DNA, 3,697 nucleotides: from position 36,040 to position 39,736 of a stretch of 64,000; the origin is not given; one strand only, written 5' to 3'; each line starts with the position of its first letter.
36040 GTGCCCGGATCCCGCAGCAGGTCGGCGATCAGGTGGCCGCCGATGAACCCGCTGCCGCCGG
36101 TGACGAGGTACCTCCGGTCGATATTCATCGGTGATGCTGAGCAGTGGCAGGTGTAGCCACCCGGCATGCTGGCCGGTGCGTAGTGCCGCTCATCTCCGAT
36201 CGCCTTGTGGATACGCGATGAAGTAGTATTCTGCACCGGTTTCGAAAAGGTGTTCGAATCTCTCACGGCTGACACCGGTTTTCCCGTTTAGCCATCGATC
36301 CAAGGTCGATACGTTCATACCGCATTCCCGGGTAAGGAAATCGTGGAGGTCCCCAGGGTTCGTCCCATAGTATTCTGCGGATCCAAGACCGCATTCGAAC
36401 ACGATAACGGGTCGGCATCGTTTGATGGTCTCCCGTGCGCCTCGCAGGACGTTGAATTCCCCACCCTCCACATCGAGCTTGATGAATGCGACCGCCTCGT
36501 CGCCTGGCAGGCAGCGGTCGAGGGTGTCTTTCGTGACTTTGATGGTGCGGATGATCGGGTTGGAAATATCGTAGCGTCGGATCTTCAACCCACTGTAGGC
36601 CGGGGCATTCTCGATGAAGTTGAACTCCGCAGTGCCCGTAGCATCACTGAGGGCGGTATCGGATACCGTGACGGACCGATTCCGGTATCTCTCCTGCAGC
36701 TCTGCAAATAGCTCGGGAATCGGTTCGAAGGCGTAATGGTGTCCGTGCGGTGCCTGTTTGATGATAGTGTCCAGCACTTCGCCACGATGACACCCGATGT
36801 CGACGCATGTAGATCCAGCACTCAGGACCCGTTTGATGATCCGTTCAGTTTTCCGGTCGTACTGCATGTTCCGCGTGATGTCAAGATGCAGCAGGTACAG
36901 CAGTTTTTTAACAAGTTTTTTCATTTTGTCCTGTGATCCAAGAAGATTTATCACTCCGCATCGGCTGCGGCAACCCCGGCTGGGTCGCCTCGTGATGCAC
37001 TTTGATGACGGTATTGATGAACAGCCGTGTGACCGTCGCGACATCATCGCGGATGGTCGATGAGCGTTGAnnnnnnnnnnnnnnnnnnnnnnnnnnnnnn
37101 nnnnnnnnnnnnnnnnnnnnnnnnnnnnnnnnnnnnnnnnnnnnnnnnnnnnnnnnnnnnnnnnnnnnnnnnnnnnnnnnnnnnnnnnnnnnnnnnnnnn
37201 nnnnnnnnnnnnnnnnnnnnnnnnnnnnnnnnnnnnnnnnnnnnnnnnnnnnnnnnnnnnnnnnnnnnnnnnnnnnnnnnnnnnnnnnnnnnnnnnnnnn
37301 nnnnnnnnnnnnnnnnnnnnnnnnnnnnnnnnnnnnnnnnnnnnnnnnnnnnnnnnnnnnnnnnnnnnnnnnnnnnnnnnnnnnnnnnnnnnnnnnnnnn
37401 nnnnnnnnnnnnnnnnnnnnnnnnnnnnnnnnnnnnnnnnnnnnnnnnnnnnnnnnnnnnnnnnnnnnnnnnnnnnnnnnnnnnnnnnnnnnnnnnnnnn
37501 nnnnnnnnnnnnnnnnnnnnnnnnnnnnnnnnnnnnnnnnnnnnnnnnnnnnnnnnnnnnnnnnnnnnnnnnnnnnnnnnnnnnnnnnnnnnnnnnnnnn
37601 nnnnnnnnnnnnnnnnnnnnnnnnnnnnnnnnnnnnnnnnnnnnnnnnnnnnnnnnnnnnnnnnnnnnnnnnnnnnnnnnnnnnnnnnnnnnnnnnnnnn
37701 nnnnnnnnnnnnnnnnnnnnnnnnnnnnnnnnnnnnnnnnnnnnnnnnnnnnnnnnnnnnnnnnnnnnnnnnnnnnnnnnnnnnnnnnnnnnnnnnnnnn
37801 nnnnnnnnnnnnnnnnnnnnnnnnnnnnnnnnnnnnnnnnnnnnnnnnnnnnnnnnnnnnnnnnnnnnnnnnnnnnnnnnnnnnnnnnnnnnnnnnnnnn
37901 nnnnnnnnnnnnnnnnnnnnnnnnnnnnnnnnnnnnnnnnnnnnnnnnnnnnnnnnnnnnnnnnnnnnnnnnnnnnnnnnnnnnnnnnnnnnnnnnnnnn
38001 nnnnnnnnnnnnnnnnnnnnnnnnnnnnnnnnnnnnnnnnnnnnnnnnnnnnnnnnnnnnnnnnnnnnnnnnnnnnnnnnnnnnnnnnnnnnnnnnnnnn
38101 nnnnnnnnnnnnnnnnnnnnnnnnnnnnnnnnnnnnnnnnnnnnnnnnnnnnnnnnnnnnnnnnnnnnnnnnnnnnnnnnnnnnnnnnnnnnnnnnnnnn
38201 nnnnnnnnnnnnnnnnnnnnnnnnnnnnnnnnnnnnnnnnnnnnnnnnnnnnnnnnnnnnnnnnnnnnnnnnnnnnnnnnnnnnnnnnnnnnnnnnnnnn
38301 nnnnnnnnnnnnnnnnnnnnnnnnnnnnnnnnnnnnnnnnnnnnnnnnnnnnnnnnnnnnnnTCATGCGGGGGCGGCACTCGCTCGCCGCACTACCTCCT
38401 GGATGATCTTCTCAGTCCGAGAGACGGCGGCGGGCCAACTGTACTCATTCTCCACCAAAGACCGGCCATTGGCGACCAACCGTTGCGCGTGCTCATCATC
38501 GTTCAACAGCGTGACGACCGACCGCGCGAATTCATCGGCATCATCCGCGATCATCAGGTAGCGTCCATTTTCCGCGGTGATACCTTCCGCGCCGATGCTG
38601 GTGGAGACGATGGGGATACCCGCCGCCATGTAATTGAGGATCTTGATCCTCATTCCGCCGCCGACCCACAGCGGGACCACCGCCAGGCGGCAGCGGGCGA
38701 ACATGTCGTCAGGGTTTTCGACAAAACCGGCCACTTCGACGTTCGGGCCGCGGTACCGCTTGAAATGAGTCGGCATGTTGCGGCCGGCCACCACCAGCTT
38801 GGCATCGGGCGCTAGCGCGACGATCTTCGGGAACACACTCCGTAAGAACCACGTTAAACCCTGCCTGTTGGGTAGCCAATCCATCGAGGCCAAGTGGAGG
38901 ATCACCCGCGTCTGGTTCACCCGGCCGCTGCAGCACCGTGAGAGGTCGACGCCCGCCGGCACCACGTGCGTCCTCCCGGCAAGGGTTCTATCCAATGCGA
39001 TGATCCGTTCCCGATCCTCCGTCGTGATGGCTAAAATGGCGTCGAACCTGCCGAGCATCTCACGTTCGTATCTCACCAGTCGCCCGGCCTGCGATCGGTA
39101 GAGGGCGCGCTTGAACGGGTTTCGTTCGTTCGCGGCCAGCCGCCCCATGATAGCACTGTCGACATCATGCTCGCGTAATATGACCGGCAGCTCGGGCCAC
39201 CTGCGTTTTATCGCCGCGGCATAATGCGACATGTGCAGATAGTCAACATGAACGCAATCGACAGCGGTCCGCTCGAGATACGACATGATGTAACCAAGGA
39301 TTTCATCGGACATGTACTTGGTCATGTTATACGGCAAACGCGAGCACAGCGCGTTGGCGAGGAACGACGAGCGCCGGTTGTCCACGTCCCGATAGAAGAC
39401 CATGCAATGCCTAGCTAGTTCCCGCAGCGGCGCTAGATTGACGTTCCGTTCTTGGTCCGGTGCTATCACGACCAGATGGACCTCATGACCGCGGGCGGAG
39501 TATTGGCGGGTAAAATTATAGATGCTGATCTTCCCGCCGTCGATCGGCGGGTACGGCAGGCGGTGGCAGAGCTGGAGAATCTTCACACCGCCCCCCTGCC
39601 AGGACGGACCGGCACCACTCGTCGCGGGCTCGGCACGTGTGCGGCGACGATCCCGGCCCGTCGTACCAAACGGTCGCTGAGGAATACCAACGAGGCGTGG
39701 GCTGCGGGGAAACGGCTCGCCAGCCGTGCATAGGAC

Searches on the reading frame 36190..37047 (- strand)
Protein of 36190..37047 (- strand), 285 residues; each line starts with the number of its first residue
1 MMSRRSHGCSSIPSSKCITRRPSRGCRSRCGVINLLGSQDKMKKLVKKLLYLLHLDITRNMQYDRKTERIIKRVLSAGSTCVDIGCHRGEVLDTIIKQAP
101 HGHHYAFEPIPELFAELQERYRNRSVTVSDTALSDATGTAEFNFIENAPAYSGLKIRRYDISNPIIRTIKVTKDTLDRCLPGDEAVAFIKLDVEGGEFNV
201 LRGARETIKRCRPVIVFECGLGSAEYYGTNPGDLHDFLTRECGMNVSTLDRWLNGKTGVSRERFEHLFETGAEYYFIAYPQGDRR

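Call 75: search_protein_families(library=pfam, proteins=[window:36190-37047:-], max_evalue=0.0001)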
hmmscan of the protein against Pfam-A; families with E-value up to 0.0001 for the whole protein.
window:36190-37047:- (285 aa): 1 family
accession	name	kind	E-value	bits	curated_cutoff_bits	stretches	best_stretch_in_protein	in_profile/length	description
PF05050.19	Methyltransf_21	-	2.1e-20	74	22.7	1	83-243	1-170/173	Methyltransferase FkbM domain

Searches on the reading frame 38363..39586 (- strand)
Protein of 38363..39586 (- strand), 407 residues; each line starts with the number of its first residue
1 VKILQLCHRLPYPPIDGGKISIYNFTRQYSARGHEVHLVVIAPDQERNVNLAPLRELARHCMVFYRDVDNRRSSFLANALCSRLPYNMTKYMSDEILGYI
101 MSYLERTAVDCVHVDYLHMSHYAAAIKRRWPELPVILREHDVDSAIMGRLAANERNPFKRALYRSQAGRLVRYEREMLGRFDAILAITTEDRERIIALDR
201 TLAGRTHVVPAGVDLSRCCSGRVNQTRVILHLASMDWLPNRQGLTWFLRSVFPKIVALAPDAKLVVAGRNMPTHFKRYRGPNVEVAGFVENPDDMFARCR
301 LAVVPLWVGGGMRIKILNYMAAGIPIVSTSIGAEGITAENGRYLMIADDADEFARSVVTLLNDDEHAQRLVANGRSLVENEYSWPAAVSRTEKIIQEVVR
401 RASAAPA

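Call 75: search_protein_families(library=pfam, proteins=[window:38363-39586:-], max_evalue=0.0001)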
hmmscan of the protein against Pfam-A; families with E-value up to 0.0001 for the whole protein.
window:38363-39586:- (407 aa): 5 families
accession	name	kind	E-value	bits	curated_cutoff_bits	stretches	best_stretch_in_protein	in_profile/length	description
PF13692.12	Glyco_trans_1_4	-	5.3e-27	95.3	27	1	227-363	2-142/142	Glycosyl transferases group 1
PF13439.12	Glyco_transf_4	-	5.3e-15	56.3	28.5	1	16-217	2-170/170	Glycosyltransferase Family 4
PF00534.26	Glycos_transf_1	-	2.7e-13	50.2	26.4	1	251-376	36-171/172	Glycosyl transferases group 1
PF13579.12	Glyco_trans_4_4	-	6.2e-13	49.8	29.7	1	20-212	5-158/158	Glycosyl transferase 4-like domain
PF13524.12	Glyco_trans_1_2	-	1.8e-07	31.6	25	1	258-385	11-136/144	Glycosyl transferase-like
